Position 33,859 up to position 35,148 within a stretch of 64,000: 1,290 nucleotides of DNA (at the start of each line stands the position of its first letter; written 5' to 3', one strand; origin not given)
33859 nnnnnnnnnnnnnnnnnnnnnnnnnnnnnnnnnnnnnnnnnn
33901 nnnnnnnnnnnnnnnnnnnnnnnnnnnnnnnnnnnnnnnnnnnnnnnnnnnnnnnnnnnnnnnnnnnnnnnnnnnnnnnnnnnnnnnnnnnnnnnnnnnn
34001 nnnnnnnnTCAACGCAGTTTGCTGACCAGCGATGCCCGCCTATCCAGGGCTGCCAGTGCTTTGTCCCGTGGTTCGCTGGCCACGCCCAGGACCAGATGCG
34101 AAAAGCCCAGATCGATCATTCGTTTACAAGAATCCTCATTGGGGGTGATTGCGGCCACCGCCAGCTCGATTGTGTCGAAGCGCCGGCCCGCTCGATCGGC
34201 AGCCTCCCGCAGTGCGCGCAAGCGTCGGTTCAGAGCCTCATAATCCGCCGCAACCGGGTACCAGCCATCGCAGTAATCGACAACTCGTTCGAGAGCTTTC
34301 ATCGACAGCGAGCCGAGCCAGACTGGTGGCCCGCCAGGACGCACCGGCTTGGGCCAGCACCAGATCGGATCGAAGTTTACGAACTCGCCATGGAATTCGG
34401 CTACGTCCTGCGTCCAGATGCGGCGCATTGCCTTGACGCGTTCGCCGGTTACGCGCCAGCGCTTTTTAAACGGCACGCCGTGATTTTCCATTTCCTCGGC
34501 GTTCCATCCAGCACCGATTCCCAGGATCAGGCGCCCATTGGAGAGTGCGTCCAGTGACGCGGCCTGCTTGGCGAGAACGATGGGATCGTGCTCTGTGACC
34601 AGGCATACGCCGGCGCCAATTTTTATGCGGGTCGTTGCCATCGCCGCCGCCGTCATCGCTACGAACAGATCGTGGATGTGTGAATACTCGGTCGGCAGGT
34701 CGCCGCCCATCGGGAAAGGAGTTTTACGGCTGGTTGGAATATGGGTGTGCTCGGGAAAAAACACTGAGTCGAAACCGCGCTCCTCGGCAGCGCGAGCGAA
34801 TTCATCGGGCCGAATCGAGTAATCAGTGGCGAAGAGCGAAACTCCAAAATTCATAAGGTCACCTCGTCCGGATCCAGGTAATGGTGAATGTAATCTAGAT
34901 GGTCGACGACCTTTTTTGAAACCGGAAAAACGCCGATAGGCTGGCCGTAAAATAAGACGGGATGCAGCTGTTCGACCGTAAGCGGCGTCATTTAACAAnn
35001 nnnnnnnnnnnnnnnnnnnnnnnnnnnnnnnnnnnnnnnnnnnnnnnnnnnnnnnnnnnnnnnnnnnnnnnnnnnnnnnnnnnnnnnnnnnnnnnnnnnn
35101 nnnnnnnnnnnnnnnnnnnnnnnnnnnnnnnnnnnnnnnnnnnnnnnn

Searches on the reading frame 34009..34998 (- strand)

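Call 14: search_protein_families(library=pfam, proteins=[window:34009-34998:-], max_evalue=0.00001)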
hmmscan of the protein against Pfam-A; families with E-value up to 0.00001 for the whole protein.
window:34009-34998:- (329 aa): 1 family
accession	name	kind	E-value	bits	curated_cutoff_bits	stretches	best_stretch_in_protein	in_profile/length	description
PF00296.26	Bac_luciferase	-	1.9e-57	195.4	27.9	1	66-285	27-231/314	Luciferase-like monooxygenase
